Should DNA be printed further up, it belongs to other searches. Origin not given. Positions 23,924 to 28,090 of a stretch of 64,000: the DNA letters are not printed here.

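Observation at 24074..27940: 1288-aa membrane-anchored coiled-coil protein with a C-terminal HTH and an ancient internal 222-aa tandem duplication, heading the glycosylation operon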

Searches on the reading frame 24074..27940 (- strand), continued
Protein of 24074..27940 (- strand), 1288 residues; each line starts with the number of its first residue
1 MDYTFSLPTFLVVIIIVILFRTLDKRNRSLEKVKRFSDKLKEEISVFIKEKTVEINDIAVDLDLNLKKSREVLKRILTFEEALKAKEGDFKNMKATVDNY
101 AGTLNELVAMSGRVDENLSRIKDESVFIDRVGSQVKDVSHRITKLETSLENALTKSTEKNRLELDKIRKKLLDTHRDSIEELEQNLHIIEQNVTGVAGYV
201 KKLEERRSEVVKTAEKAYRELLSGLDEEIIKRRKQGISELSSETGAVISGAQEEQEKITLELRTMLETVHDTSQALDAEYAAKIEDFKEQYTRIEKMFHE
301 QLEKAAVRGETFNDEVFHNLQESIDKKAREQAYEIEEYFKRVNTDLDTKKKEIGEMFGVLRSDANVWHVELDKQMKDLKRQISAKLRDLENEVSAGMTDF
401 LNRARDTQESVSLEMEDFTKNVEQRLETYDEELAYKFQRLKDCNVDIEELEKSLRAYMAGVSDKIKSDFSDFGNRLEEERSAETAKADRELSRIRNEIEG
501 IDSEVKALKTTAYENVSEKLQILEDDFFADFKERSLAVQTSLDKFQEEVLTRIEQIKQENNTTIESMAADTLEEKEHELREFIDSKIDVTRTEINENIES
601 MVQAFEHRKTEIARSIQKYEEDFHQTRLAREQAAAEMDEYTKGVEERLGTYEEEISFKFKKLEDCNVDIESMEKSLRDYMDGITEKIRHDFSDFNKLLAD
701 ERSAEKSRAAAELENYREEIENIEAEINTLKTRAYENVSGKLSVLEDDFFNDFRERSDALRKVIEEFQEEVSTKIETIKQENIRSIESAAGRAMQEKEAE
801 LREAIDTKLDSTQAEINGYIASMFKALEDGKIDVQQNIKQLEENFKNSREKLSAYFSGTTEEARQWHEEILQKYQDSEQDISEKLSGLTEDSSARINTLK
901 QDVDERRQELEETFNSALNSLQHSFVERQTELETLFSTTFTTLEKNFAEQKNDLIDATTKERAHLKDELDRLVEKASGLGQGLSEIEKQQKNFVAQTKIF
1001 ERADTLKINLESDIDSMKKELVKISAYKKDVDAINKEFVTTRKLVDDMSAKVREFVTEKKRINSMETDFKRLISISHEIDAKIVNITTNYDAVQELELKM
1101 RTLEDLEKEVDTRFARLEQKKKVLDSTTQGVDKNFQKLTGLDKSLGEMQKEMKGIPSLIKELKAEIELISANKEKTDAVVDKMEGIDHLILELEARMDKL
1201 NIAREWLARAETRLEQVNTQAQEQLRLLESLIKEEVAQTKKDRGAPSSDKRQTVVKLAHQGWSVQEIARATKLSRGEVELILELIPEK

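Call 25: find_encoding_contigs(protein=P0029, flank=10000, max_places=1)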
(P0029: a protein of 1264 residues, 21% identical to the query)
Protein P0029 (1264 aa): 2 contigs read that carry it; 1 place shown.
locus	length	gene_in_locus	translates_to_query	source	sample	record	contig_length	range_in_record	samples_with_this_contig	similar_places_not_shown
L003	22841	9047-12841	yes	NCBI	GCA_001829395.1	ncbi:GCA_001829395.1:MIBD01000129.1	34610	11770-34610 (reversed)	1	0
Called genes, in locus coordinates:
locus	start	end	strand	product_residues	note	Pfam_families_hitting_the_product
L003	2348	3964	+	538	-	PF13682:CZB, PF00015:MCPsignal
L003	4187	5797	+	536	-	PF13682:CZB, PF00015:MCPsignal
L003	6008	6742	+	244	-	PF00072:Response_reg, PF00512:HisKA (faint)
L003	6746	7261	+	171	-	PF00731:AIRC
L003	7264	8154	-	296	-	-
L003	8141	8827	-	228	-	-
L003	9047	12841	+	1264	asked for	PF01442:Apolipoprotein (faint), PF04513:Baculo_PEP_C (faint)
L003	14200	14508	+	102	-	PF01740:STAS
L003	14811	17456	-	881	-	PF00675:Peptidase_M16, PF05193:Peptidase_M16_C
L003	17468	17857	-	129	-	PF02922:CBM_48, PF16561:AMPK1_CBM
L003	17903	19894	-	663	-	PF16561:AMPK1_CBM, PF00128:Alpha-amylase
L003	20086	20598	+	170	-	PF06114:Peptidase_M78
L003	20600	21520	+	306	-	-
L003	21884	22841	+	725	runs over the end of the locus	PF03030:H_PPase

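Call 28: find_related_loci(query=A1, collection=genome_contigs, flank=10000)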
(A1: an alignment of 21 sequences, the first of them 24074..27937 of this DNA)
Query A1 (1287 aa) in genome_contigs; peptide patterns used: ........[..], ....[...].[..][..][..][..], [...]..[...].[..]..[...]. (x = any residue, [..] = any of these).
600 stretches matched a pattern (row limit reached: there are more); 451 encode a relative of the query (tblastn E <= 1e-3); the best 80 are kept; 80 distinct loci.
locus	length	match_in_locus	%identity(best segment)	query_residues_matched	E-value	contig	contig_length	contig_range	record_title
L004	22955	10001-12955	69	1-1287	0e+0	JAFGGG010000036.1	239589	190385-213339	MAG: Spirochaetales bacterium isolate Zod_Metabat.1377 k87_11256300, whole genome shotgun sequence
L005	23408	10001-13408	36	2-1287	0e+0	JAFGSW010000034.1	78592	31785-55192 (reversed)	MAG: Spirochaetales bacterium isolate Zod_Metabat.934 k87_5058163, whole genome shotgun sequence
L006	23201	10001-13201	44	1-1287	0e+0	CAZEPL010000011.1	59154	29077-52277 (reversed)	MAG TPA_asm: uncultured Spirochaetaceae bacterium isolate binchicken_co228_579 genome assembly, contig: NODE_507_length_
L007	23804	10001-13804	28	8-1283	1e-142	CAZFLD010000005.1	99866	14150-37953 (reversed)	MAG TPA_asm: uncultured Spirochaetales bacterium isolate SRP141376_co3_407 genome assembly, contig: NODE_374_length_9986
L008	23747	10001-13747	28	18-1287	8e-136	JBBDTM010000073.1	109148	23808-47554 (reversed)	MAG: Alkalispirochaeta sp. isolate LejiaC_59_14 Lejia_C_385_length_109148_cov_8, whole genome shotgun sequence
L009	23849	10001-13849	28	8-1287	7e-136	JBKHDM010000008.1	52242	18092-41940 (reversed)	MAG: Spirochaetaceae bacterium isolate D1M04_11 NODE_106_length_52242_cov_8.269071, whole genome shotgun sequence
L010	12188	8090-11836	27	18-1287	2e-134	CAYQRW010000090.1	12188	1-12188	MAG TPA_asm: uncultured Spirochaeta sp. isolate SRP332253_co1_177 genome assembly, contig: NODE_8795_length_12188_cov_7.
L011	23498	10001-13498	29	1-1287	1e-132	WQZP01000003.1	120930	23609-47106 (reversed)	MAG: Spirochaetaceae bacterium isolate Lab288P1bin105 Ga0131853_10000125, whole genome shotgun sequence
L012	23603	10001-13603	28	19-1285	1e-129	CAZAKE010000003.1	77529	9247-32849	MAG TPA_asm: uncultured Spirochaetales bacterium isolate binchicken_co8_353 genome assembly, contig: NODE_175_length_775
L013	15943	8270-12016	27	18-1287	7e-129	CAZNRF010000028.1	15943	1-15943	MAG TPA_asm: uncultured Spirochaeta sp. isolate SRP252850_co1_129 genome assembly, contig: NODE_6769_length_15943_cov_4.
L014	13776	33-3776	27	19-1287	5e-126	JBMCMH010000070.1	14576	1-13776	MAG: Alkalispirochaeta sp. isolate D1M04_12 NODE_1791_length_14576_cov_10.374286, whole genome shotgun sequence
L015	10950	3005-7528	26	1-1283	3e-126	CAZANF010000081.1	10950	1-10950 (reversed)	MAG TPA_asm: uncultured Spirochaeta sp. isolate SRP252850_co1_83 genome assembly, contig: NODE_11480_length_10950_cov_4.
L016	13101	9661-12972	27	19-1283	2e-125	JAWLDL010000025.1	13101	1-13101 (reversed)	MAG: Spirochaetia bacterium isolate 20BLK6-1.bin.106 NODE_5000_length_13101_cov_4.520074, whole genome shotgun sequence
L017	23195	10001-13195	33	8-1287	2e-125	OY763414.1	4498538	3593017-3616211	MAG: Marispirochaeta sp. isolate 5fa09a75-d9de-49da-affa-8a28216b0e6a genome assembly, chromosome: 1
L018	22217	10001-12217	38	630-1285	8e-125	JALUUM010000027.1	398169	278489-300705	MAG: Spirochaetales bacterium isolate 128-326_metabat1_scaf2bin.014 128-326_scaffold_2_c1, whole genome shotgun sequence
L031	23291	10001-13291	33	5-1287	1e-116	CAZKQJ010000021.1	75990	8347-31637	MAG TPA_asm: uncultured Spirochaetaceae bacterium isolate SRP241341_co1_254 genome assembly, contig: NODE_445_length_759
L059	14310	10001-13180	28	19-1285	6e-106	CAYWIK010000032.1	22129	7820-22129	MAG TPA_asm: uncultured Spirochaetales bacterium isolate binchicken_co8_185 genome assembly, contig: NODE_3661_length_22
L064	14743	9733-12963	30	336-1282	7e-105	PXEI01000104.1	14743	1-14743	MAG: Spirochaetaceae bacterium isolate T3Sed10_372 T3-Sed10-C8463, whole genome shotgun sequence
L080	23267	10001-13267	29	18-1285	3e-101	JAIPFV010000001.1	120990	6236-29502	MAG: Spirochaetia bacterium isolate Tobar18m-G11 Tobar18m-C10, whole genome shotgun sequence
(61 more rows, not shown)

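Call 77: search_protein_families(library=pfam, proteins=[L059:1320-2639:+, L018:1651-4560:+, L018:4518-6161:+, L015:1270-2304:+, L031:17891-18337:+, L031:33-1364:+, L009:9240-9911:+, L017:7234-7848:+, L010:5678-6091:+, L080:18013-18744:+], max_evalue=0.01)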
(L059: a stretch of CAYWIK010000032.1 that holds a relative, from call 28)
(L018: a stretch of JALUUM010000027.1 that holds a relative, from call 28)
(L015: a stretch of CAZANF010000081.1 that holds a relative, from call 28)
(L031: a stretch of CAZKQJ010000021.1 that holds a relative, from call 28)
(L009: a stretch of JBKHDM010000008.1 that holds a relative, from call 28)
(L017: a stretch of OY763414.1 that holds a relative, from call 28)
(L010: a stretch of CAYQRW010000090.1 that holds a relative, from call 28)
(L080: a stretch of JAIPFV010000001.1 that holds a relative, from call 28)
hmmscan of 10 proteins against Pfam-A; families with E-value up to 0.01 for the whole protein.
L059:1320-2639:+ (439 aa): 0 families

L018:1651-4560:+ (969 aa): 22 families
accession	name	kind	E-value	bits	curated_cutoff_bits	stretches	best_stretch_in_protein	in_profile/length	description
PF13174.12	TPR_6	-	1.6e-38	129.1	26.3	2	551-582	1-32/33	Tetratricopeptide repeat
PF13432.12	TPR_16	-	8.7e-36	122.4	32.7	5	628-694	2-65/65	Tetratricopeptide repeat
PF07719.23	TPR_2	-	3.2e-35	117.8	27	2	550-574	1-25/34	Tetratricopeptide repeat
PF13428.12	TPR_14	-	2.6e-31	105.3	23.5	0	771-808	1-38/44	Tetratricopeptide repeat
PF14559.12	TPR_19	-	7.7e-29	100.3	25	3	635-695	3-60/68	Tetratricopeptide repeat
PF00515.34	TPR_1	-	2.9e-18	65.3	27.8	0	68-92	2-26/34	Tetratricopeptide repeat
PF12895.13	ANAPC3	-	1.9e-17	63.8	27.2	1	586-648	22-81/82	Anaphase-promoting complex, cyclosome, subunit 3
PF13525.12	YfiO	-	4.6e-16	59.6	25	3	30-117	5-92/203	Outer membrane lipoprotein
PF13181.12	TPR_8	-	1.3e-13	50.3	25.7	0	624-649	2-27/34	Tetratricopeptide repeat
PF13424.12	TPR_12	-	2.6e-13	50.4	30.1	0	69-95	5-31/77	Tetratricopeptide repeat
PF13431.12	TPR_17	-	1.1e-11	44.4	24.4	0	768-791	10-33/34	Tetratricopeptide repeat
PF13371.12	TPR_9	-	5.7e-11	42.7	35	0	442-504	4-62/73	Tetratricopeptide repeat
PF24575.1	TPR_Slam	-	1.2e-07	32.5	35.2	0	633-720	18-104/104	Surface lipoprotein assembly modifier, N-terminal TPR repeats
PF07721.20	TPR_4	-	3.9e-06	27.4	27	0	69-92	3-26/26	Tetratricopeptide repeat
PF09976.15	TPR_21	-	4.5e-06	27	25.5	0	620-720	73-169/193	Tetratricopeptide repeat-like domain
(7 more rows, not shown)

L018:4518-6161:+ (547 aa): 0 families

L015:1270-2304:+ (344 aa): 2 families
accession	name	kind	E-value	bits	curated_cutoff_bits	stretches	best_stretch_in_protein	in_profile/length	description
PF13103.11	TonB_2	-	7.9e-08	32.8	22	1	282-331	26-76/85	TonB C terminal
PF03544.19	TonB_C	-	2.3e-07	31.6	24.6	1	284-339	18-74/79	Gram-negative bacterial TonB protein C-terminal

L031:17891-18337:+ (148 aa): 0 families

L031:33-1364:+ (443 aa): 28 families (the best 25 are shown)
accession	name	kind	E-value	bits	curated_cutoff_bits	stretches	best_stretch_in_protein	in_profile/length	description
PF01926.29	MMR_HSR1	-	9.3e-56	187.2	21.9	2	187-304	2-113/113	50S ribosome-binding GTPase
PF02421.24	FeoB_N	-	4.3e-32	111.2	27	2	15-168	2-156/156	Ferrous iron transport protein B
PF14714.11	KH_dom-like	-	7.3e-25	87.5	27.3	1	362-442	1-81/81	KH-domain-like of EngA bacterial GTPase enzymes, C-terminal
PF00009.33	GTP_EFTU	-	1.3e-23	84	26.5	2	185-354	4-184/188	Elongation factor Tu GTP binding domain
PF00350.29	Dynamin_N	-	1.9e-16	61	27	1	16-61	1-45/168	Dynamin family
PF04548.22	AIG1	-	2.3e-10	40.6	27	1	15-117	2-108/212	AIG1 family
PF08477.19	Roc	-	7.2e-09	36.3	27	1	15-131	1-119/119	Ras of Complex, Roc, domain of DAPkinase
PF03193.22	RsgA_GTPase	-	1.5e-08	35.1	30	0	16-38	109-131/174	RsgA GTPase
PF03308.22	MeaB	-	1.7e-08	34.2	23.1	0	299-367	175-246/273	Methylmalonyl Co-A mutase-associated GTPase MeaB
PF00025.27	Arf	-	6.4e-08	32.7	22.3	1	182-316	12-136/174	ADP-ribosylation factor family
PF00071.28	Ras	-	6.9e-08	32.7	21.6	0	15-133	1-117/162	Ras family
PF10662.15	PduV-EutP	-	1.1e-07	32.2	21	0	64-169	39-142/143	Ethanolamine utilisation - propanediol utilisation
PF00005.33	ABC_tran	-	2.9e-06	28.4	25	0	186-288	13-120/137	ABC transporter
PF13479.12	AAA_24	-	4.7e-06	27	27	0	185-281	3-77/195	AAA domain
PF16897.10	MMR_HSR1_Xtn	-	5.8e-06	26.7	35.2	0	112-169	48-101/106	C-terminal region of MMR_HSR1 domain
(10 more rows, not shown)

L009:9240-9911:+ (223 aa): 3 families
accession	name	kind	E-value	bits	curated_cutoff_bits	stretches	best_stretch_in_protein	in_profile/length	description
PF00702.32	Hydrolase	-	6.5e-17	63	26.4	1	5-186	2-191/191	haloacid dehalogenase-like hydrolase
PF13419.12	HAD_2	-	1.5e-14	55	23.8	1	7-190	1-176/178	Haloacid dehalogenase-like hydrolase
PF13242.12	Hydrolase_like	-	0.00043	20.6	22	1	148-190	4-46/75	HAD-hyrolase-like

L017:7234-7848:+ (204 aa): 1 family
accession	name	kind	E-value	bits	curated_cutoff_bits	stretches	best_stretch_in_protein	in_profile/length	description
PF01618.21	MotA_ExbB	-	2.4e-31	108.5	22.9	1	71-191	4-126/127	MotA/TolQ/ExbB proton channel family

L010:5678-6091:+ (137 aa): 1 family
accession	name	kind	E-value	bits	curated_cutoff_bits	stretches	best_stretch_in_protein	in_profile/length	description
PF02472.21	ExbD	-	2.2e-28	99.3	25.4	1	10-130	5-126/128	Biopolymer transport protein ExbD/TolR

L080:18013-18744:+ (243 aa): 2 families
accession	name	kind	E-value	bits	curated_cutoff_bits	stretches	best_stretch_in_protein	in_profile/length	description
PF00588.24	SpoU_methylase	-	1.1e-46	158.9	29.7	1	98-237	2-142/142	SpoU rRNA Methylase family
PF08032.17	SpoU_sub_bind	-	1.1e-09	39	22.8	1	5-68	2-66/76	RNA 2'-O ribose methyltransferase substrate binding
